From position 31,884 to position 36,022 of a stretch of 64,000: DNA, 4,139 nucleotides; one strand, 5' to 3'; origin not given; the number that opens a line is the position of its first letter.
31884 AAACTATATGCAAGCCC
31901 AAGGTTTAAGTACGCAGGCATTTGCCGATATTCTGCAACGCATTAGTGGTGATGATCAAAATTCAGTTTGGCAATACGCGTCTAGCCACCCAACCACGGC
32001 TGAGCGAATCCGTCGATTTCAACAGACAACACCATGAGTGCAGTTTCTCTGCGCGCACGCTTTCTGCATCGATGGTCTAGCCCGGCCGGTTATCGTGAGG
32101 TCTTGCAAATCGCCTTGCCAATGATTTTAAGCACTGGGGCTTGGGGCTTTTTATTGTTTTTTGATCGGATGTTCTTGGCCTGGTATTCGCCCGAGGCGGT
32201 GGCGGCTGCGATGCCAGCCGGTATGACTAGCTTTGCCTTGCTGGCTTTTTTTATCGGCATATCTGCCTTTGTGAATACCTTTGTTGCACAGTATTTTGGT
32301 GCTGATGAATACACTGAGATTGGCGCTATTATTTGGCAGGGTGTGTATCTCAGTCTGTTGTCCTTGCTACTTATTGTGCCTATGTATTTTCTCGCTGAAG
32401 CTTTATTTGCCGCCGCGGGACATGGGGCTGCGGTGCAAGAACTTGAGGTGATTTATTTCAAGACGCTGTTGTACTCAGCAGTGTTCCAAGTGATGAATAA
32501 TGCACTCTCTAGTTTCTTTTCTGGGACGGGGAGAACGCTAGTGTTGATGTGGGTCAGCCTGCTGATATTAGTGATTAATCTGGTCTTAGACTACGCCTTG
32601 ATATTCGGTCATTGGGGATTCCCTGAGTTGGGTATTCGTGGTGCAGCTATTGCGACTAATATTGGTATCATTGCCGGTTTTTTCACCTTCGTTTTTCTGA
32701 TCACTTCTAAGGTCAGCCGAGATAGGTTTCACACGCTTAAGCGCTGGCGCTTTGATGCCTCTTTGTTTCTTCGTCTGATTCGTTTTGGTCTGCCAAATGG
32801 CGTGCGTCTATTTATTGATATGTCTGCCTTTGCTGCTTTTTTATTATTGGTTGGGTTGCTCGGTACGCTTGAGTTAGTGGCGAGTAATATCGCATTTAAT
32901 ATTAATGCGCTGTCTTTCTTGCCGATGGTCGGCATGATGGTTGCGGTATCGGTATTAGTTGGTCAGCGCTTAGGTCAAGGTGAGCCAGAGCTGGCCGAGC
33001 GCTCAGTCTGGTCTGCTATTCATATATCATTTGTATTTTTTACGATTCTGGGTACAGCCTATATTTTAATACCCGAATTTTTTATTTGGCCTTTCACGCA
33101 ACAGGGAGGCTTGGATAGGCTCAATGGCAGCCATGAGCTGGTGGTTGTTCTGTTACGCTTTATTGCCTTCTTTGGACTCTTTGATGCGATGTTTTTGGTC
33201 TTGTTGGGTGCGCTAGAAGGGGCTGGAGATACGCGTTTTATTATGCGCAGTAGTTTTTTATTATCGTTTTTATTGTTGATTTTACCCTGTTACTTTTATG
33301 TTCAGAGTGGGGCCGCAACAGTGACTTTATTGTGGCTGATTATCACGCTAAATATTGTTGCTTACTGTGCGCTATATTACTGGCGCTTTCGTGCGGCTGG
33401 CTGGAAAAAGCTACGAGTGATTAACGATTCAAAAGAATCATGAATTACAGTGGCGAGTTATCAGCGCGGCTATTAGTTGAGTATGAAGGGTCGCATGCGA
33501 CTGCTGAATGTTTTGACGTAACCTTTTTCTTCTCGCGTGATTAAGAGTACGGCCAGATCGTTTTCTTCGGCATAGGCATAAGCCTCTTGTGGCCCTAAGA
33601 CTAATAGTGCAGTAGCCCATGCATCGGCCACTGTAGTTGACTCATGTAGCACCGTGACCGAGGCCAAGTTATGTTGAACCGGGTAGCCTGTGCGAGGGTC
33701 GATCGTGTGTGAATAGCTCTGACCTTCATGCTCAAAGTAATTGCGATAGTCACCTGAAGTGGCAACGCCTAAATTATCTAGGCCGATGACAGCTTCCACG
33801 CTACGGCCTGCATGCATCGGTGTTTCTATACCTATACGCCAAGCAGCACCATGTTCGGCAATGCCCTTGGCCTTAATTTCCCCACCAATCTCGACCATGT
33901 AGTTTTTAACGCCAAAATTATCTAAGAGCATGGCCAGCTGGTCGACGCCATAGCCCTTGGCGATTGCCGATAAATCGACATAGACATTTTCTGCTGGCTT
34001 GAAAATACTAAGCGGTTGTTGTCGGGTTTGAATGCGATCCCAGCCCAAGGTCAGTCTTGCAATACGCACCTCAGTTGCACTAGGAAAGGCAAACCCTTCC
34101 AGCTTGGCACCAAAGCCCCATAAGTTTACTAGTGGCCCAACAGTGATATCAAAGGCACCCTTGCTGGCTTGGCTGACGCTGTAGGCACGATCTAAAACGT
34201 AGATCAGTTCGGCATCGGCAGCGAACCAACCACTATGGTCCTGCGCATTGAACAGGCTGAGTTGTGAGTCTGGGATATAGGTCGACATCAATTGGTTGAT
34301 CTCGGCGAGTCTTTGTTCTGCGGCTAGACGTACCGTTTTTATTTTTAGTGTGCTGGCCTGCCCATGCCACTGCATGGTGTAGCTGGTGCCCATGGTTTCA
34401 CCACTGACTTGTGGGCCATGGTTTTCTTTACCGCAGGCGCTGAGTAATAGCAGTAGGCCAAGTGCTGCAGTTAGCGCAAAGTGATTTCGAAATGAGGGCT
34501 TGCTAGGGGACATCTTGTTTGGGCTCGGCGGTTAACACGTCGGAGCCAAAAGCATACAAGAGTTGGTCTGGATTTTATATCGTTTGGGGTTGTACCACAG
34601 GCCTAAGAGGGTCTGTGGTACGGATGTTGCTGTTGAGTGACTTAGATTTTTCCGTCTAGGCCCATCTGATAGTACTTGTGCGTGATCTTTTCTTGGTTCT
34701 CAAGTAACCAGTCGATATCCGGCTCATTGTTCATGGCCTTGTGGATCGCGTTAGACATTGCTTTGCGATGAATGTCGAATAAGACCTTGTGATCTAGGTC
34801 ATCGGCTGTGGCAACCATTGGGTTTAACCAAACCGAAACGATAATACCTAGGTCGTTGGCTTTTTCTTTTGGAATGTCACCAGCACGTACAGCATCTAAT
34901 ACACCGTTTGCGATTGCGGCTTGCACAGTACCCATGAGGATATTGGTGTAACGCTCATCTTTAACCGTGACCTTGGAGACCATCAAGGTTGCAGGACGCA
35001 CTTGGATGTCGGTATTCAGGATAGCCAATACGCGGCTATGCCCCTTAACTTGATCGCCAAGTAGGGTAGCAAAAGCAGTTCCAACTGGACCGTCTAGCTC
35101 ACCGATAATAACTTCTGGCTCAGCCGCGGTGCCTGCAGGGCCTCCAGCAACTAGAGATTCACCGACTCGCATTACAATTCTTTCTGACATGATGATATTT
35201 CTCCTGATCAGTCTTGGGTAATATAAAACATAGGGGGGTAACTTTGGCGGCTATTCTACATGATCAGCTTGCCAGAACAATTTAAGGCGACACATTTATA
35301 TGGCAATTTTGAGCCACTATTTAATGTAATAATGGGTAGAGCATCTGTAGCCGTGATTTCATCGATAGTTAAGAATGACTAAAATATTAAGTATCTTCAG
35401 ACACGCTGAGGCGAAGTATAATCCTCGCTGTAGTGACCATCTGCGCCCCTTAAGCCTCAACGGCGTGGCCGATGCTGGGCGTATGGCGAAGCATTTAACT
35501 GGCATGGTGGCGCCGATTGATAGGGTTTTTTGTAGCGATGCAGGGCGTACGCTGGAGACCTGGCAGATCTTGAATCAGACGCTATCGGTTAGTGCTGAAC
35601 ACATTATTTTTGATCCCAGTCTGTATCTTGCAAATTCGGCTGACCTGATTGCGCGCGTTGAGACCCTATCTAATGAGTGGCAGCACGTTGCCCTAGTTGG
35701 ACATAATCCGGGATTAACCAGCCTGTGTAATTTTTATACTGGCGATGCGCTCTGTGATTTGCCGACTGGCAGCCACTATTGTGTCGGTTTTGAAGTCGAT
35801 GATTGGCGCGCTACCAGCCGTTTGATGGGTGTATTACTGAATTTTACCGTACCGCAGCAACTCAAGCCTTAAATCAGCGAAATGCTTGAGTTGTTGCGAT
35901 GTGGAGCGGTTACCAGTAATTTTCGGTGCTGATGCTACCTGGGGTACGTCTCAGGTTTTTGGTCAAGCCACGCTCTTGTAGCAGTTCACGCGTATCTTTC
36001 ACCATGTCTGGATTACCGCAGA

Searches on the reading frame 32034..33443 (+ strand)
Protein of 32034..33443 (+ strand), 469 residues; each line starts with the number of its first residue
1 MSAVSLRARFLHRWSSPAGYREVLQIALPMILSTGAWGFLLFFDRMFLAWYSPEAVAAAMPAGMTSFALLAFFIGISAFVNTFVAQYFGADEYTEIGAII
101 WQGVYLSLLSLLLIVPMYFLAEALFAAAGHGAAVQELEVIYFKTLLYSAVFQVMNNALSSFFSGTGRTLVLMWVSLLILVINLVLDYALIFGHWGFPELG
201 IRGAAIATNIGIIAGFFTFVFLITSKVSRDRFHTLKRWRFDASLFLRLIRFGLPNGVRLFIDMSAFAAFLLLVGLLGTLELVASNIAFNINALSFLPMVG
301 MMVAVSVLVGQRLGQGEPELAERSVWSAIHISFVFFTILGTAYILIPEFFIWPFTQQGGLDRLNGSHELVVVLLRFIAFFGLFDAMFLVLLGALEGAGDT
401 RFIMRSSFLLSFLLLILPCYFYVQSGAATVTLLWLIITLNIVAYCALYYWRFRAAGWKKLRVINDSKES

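Call 14: search_protein_families(library=pfam, proteins=[window:32034-33443:+], max_evalue=0.00001)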
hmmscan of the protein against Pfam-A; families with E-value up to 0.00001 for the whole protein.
window:32034-33443:+ (469 aa): 1 family
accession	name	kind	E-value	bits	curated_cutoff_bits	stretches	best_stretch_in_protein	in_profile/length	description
PF01554.23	MatE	-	5.2e-39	134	24.9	2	257-420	4-160/161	MatE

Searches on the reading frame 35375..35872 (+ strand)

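Call 44: search_protein_families(library=pfam, proteins=[window:35375-35872:+], max_evalue=0.00001)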
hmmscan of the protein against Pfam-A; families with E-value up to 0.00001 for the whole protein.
window:35375-35872:+ (165 aa): 1 family
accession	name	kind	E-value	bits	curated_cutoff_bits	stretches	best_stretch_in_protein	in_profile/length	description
PF00300.27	His_Phos_1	-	4.8e-07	30.1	21.7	1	7-74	3-71/194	Histidine phosphatase superfamily (branch 1)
